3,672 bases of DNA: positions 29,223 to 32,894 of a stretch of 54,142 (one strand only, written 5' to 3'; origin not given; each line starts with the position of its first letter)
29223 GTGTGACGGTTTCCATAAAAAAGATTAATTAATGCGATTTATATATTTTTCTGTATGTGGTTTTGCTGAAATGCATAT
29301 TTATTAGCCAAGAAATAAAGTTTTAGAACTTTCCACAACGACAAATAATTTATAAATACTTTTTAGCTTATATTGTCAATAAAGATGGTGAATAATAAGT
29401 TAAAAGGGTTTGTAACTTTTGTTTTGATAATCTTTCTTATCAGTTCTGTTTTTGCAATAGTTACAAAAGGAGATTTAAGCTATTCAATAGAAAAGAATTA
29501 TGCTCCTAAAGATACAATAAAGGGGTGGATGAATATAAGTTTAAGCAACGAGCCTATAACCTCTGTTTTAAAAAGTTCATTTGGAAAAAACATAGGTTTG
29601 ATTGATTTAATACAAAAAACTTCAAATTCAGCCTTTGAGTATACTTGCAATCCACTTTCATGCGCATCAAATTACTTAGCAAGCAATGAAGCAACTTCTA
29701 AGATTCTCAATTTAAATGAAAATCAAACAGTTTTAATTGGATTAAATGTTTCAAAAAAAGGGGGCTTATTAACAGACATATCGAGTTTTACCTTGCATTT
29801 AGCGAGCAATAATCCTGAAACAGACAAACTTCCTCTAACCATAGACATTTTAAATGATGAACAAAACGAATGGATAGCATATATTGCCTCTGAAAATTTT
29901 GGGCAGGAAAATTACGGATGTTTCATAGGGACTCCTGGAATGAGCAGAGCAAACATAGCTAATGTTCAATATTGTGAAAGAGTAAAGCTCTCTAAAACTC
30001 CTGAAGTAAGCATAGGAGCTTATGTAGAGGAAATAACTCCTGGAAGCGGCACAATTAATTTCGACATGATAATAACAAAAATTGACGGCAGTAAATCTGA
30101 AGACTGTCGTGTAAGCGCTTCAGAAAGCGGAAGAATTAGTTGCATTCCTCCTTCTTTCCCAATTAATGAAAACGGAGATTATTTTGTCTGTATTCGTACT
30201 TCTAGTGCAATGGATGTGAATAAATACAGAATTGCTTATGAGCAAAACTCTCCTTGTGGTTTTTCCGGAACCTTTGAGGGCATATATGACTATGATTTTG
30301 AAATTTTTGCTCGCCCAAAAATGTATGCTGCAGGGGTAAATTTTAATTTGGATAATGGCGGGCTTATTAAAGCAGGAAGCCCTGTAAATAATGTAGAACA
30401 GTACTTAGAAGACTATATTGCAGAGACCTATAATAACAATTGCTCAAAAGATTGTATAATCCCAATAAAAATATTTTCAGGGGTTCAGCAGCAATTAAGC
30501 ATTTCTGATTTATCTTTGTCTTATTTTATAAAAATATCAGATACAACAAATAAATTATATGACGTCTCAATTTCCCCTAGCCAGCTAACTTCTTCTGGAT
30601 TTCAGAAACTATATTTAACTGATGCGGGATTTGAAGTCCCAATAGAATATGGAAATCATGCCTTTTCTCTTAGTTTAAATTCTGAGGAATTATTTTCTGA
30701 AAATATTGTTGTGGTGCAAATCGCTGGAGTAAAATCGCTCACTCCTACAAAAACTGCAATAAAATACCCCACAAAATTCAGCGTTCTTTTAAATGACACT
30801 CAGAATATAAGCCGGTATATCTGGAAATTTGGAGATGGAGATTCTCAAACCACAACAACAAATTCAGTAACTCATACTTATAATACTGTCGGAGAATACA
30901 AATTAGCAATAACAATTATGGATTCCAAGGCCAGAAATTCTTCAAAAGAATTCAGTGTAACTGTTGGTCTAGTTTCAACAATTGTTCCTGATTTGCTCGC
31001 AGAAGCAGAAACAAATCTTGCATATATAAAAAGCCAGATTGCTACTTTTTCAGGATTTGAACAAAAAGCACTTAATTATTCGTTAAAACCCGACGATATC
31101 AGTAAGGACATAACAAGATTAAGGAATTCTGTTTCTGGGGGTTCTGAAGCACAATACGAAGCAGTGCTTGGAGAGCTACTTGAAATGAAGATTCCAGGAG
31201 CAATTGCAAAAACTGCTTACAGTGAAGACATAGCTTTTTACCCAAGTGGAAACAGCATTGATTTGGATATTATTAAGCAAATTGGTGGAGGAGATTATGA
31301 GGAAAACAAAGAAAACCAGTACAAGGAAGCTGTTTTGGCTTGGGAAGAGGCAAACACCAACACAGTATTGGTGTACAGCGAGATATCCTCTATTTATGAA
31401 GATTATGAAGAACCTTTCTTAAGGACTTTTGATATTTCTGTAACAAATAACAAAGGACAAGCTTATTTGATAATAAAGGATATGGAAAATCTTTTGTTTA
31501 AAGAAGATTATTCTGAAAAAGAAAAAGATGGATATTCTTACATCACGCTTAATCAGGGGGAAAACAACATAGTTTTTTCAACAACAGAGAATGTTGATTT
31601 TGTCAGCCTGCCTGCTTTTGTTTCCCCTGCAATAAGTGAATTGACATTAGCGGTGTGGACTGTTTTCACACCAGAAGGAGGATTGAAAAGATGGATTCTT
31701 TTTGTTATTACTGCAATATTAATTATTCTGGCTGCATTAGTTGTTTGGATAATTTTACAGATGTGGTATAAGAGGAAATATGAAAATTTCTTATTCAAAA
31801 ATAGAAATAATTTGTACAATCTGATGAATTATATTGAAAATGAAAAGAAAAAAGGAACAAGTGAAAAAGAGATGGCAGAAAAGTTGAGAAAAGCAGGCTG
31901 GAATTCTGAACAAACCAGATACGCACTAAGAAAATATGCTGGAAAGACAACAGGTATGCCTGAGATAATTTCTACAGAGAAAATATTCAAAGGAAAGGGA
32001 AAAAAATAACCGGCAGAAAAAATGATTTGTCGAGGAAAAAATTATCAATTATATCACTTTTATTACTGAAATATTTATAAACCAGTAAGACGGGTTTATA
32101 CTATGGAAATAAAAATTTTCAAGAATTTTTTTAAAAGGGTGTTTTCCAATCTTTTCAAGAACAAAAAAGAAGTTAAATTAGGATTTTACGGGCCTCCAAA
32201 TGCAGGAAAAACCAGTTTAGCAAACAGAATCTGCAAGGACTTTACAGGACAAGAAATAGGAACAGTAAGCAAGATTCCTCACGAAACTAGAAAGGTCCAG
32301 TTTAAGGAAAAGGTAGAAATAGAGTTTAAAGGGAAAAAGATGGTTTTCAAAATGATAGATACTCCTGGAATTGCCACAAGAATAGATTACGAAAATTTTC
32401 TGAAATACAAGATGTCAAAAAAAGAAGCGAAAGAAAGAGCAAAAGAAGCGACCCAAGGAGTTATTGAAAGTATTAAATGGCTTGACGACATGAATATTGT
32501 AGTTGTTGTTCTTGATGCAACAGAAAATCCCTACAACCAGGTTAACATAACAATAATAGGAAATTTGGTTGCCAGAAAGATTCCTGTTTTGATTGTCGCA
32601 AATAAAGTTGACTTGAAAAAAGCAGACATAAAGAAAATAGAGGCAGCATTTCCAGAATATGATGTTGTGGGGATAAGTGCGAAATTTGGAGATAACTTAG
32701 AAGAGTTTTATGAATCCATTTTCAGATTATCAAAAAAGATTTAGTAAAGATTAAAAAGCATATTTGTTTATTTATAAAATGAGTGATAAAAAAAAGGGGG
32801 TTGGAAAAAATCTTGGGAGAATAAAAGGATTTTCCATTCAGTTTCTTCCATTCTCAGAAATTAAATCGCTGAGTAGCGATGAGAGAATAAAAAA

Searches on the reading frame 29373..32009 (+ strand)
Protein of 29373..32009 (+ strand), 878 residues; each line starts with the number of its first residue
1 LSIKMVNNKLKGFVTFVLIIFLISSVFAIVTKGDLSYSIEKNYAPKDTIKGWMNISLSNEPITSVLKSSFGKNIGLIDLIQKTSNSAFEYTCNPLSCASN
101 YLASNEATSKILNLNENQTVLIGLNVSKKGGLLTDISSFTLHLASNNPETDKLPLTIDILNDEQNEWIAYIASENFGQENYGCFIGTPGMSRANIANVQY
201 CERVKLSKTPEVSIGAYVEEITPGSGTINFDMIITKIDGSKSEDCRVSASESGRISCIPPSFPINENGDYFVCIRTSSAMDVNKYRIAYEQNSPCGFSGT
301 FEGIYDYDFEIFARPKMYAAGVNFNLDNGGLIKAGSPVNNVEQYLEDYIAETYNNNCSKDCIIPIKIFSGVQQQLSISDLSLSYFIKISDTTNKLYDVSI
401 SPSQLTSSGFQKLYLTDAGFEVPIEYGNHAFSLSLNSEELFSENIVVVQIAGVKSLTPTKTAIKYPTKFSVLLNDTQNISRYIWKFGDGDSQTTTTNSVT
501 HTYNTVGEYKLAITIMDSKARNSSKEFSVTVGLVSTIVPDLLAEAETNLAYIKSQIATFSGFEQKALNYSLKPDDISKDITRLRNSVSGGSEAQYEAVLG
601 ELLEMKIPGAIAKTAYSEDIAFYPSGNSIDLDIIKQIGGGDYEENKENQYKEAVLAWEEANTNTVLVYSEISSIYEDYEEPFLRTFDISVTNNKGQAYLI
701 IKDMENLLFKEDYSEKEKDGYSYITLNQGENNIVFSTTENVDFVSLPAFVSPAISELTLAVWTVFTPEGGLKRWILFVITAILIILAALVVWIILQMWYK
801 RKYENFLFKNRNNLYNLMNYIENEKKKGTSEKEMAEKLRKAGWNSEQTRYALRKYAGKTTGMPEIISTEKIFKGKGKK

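Call 41: search_protein_families(library=pfam, proteins=[window:29373-32009:+], max_evalue=0.001)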
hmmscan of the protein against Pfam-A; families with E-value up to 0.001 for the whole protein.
window:29373-32009:+ (878 aa): 2 families
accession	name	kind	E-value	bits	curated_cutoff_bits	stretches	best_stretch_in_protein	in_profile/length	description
PF18911.6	PKD_4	-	6.9e-11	42.5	27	1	462-531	15-85/85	PKD domain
PF00801.26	PKD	-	3.1e-10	40.4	23.5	1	465-523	15-73/80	PKD domain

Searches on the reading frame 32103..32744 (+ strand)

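Call 41: search_protein_families(library=pfam, proteins=[window:32103-32744:+], max_evalue=0.001)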
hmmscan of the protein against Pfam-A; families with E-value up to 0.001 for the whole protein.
window:32103-32744:+ (213 aa): 9 families
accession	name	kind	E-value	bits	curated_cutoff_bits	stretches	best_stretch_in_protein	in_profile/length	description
PF01926.29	MMR_HSR1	-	1.7e-15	57.5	21.9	1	26-168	2-113/113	50S ribosome-binding GTPase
PF00009.33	GTP_EFTU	-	1.5e-10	41.5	26.5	1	124-207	87-183/188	Elongation factor Tu GTP binding domain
PF02421.24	FeoB_N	-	8.1e-07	29.1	27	1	27-204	4-154/156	Ferrous iron transport protein B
PF03193.22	RsgA_GTPase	-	6e-06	26.6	30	0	132-204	25-102/174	RsgA GTPase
PF08477.19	Roc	-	1.3e-05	25.9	27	0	25-89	1-65/119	Ras of Complex, Roc, domain of DAPkinase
PF00025.27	Arf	-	3.6e-05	23.8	22.3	0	11-56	2-47/174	ADP-ribosylation factor family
PF16897.10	MMR_HSR1_Xtn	-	4.4e-05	23.8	35.2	1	160-208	56-102/106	C-terminal region of MMR_HSR1 domain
PF00735.24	Septin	-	0.00034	20.4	26.2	1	29-99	10-81/280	Septin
PF09439.16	SRPRB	-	0.00067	19.5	25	0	28-97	8-62/178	Signal recognition particle receptor beta subunit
